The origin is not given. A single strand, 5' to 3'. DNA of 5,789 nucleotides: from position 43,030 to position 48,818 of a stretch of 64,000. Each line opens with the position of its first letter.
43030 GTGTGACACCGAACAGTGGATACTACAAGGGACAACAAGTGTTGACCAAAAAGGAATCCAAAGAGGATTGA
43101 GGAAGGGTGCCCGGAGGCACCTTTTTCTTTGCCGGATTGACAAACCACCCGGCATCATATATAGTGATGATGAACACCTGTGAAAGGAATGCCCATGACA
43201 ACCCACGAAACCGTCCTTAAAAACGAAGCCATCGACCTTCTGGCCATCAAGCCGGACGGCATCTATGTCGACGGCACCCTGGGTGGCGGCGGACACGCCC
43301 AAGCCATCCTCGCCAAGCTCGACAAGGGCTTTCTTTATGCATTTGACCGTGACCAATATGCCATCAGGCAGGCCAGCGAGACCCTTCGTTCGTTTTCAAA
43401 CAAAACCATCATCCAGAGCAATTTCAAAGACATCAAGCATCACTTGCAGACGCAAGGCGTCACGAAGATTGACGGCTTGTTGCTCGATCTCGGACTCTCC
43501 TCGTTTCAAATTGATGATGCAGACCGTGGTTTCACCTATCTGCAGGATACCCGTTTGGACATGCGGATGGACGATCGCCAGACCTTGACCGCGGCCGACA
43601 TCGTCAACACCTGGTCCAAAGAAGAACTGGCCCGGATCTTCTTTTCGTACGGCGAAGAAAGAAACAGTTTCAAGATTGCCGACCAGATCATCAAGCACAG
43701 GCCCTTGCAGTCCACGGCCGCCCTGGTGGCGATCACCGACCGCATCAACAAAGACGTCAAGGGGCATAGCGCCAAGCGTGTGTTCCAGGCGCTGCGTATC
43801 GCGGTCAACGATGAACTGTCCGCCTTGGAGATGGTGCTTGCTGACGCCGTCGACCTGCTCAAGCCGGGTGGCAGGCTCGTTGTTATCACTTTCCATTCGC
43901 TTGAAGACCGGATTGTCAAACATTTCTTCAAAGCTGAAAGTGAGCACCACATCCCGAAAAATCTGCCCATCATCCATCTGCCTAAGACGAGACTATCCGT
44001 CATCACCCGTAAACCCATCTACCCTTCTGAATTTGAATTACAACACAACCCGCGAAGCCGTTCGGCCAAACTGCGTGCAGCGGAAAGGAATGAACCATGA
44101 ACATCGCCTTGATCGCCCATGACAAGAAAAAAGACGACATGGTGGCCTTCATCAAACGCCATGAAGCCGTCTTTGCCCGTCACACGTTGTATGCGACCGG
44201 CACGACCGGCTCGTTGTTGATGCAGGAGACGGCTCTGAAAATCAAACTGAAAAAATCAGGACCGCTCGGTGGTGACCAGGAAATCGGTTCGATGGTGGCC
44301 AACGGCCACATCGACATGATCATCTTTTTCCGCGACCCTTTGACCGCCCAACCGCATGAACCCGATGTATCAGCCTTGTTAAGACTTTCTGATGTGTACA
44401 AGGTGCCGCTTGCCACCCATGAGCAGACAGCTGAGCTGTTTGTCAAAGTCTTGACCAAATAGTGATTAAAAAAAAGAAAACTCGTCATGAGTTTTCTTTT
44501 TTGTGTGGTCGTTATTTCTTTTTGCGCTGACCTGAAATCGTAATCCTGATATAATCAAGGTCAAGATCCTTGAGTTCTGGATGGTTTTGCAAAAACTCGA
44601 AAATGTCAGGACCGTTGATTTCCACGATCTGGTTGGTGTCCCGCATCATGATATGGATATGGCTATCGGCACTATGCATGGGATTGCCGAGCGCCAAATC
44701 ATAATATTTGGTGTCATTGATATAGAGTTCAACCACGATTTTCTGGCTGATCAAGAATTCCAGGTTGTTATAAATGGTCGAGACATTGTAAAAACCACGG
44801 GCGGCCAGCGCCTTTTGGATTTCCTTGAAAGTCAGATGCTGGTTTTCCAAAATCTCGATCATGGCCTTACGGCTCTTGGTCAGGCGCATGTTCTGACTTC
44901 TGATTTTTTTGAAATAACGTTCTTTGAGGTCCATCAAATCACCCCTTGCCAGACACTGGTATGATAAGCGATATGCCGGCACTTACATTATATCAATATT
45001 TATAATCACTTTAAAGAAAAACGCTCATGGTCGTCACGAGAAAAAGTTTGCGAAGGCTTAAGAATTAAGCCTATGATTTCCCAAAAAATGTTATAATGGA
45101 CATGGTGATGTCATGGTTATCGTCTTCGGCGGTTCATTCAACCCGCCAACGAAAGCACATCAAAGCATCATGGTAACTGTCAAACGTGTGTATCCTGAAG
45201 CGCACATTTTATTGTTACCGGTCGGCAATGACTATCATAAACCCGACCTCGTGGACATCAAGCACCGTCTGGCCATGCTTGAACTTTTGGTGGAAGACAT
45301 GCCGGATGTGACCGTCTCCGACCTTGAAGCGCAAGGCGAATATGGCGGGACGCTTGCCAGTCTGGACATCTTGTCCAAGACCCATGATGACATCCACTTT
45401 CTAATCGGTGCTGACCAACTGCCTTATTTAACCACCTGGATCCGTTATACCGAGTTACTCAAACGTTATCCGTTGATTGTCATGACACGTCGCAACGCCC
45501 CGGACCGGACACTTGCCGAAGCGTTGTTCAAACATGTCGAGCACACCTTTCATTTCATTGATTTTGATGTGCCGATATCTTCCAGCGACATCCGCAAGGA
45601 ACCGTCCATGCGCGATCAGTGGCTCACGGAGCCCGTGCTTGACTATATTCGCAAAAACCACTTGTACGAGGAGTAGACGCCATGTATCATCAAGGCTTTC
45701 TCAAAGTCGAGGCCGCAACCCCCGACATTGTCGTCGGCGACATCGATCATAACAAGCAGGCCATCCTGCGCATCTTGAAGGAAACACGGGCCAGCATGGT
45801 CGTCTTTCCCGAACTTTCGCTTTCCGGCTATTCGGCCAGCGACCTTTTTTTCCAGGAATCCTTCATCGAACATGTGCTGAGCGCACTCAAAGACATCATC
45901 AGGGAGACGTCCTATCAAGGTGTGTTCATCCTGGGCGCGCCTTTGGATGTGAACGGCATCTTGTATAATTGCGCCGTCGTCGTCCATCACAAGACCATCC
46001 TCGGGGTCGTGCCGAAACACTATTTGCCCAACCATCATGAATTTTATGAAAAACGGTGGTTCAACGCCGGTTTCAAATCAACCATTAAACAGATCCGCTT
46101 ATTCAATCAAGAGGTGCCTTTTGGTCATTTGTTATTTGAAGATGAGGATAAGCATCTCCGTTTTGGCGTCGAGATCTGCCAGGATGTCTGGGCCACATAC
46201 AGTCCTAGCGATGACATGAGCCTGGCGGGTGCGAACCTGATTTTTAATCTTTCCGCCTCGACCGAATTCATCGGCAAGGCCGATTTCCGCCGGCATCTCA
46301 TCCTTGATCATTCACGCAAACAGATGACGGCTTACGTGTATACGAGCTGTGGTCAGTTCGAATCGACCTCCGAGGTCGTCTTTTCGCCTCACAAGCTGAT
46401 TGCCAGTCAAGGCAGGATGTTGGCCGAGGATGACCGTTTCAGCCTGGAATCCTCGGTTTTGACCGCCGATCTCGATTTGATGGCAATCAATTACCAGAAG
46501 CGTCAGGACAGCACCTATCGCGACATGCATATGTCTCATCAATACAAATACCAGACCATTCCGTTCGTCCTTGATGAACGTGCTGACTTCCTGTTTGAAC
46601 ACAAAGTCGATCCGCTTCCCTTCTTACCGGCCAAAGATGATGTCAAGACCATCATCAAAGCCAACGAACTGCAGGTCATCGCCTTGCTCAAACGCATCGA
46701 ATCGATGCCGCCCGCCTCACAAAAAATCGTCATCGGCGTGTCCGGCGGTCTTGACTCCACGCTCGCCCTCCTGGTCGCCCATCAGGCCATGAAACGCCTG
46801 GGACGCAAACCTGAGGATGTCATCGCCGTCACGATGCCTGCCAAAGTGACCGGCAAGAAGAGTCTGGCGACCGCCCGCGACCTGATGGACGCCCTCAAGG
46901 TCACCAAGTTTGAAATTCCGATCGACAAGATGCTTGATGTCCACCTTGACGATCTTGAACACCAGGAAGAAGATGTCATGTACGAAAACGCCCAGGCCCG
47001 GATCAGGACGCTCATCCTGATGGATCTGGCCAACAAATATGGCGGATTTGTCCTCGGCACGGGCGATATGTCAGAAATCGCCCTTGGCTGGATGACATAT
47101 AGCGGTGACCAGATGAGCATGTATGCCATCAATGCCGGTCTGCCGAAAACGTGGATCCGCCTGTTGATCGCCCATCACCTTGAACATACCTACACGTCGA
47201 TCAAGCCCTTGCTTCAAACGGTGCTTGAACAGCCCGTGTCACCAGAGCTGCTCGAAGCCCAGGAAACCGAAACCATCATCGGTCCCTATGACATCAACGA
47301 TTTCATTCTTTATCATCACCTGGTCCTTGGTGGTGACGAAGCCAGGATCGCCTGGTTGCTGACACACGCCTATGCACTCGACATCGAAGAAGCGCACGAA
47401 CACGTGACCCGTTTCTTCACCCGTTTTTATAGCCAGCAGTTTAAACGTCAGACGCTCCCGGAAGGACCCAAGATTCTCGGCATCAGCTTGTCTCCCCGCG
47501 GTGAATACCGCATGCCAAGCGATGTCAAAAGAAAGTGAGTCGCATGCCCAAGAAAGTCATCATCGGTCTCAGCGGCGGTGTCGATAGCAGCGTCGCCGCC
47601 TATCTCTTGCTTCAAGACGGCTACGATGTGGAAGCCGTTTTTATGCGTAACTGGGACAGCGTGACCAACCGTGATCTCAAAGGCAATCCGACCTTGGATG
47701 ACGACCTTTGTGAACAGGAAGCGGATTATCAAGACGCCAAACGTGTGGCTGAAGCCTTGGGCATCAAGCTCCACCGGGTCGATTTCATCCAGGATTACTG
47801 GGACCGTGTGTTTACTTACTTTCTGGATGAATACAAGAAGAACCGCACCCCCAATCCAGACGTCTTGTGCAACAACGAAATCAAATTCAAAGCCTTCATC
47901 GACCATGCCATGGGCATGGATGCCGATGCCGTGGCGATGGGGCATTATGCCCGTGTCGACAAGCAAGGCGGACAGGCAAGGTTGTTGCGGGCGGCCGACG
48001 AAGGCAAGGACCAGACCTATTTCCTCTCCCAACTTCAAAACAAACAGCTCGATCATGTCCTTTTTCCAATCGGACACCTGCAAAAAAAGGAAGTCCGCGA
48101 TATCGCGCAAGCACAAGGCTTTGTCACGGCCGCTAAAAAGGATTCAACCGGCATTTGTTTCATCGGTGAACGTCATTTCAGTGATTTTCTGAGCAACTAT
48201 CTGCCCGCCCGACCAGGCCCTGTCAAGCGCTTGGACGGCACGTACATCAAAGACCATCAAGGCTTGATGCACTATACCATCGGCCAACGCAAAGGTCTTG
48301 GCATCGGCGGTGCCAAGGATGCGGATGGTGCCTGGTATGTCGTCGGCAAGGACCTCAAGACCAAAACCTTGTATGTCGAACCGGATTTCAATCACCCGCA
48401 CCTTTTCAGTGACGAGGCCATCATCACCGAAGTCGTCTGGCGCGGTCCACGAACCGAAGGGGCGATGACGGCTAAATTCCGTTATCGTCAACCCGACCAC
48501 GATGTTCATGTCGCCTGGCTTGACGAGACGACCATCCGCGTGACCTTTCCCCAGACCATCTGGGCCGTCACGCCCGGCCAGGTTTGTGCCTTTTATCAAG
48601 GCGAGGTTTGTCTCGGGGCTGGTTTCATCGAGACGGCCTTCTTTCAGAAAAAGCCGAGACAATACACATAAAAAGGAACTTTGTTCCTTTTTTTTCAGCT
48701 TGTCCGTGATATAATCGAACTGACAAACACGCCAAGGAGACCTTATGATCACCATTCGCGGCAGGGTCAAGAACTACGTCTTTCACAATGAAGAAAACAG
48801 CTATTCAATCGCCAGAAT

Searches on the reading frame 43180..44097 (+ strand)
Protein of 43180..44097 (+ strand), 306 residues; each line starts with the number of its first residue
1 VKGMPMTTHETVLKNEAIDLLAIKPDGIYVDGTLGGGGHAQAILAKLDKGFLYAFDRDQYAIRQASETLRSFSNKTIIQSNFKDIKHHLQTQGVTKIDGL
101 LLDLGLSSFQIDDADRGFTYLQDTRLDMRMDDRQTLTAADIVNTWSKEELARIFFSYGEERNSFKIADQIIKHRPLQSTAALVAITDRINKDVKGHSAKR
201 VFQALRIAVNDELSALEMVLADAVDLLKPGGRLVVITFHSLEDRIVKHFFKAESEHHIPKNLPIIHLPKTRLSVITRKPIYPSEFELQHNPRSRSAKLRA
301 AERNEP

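Call 26: search_protein_families(library=pfam, proteins=[window:43180-44097:+], max_evalue=0.00001)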
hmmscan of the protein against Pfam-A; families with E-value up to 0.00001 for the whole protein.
window:43180-44097:+ (306 aa): 1 family
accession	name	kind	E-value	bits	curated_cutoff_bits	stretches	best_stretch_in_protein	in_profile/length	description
PF01795.25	Methyltransf_5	-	2.6e-112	375.8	27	1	7-303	2-308/309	MraW methylase family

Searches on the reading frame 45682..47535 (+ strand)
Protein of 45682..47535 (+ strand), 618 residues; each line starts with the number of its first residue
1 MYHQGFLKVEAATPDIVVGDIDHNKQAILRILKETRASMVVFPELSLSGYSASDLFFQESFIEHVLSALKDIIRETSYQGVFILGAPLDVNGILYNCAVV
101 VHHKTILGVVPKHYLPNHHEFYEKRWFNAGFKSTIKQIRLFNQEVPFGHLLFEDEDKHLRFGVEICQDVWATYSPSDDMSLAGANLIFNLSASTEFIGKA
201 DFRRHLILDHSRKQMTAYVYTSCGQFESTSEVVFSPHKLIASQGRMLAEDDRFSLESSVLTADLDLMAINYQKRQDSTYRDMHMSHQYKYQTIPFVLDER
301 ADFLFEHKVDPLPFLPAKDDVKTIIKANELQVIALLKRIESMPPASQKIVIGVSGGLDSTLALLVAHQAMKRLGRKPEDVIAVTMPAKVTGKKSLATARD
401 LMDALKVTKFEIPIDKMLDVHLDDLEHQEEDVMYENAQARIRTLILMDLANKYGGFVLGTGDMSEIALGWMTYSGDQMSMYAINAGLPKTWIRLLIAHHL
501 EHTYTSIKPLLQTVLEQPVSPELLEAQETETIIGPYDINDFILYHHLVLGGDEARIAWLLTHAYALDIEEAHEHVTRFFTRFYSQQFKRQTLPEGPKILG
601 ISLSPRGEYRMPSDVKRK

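Call 26: search_protein_families(library=pfam, proteins=[window:45682-47535:+], max_evalue=0.00001)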
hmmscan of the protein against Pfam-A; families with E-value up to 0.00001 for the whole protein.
window:45682-47535:+ (618 aa): 2 families
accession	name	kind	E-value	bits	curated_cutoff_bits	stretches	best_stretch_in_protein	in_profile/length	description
PF02540.23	NAD_synthase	-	4.3e-33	114.9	21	1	346-544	18-203/242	NAD synthase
PF00795.27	CN_hydrolase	-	6.6e-13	49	23.2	1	21-268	14-250/256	Carbon-nitrogen hydrolase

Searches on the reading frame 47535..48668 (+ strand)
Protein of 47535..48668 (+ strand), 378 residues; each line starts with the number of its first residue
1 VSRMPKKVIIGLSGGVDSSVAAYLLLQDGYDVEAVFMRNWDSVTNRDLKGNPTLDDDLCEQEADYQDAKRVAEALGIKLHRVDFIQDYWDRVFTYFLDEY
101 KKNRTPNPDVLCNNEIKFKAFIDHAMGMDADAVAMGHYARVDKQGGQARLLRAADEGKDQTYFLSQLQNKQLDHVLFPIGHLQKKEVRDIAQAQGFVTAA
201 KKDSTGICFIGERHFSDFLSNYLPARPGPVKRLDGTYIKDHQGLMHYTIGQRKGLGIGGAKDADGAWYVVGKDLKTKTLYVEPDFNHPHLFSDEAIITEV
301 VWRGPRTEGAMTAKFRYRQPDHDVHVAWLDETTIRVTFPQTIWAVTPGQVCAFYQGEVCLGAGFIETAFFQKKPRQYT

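Call 26: search_protein_families(library=pfam, proteins=[window:47535-48668:+], max_evalue=0.00001)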
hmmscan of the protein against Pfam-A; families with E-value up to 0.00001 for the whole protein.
window:47535-48668:+ (378 aa): 5 families
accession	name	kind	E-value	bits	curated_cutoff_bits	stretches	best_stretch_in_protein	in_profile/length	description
PF03054.22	tRNA_Me_trans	-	2.8e-77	259.4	20.6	1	6-211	1-201/202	tRNA methyl transferase HUP domain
PF20259.3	tRNA_Me_trans_M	-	5.5e-20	71.1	27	1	217-281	2-64/66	tRNA methyl transferase PRC-barrel domain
PF20258.4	tRNA_Me_trans_C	-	1.1e-18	67.8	20.6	1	293-365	2-77/77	Aminomethyltransferase beta-barrel domain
PF02540.23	NAD_synthase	-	6.3e-08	32.5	21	1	6-90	19-86/242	NAD synthase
PF02568.20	ThiI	-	1.4e-06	28.5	20.5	1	7-43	5-41/197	Thiamine biosynthesis protein (ThiI)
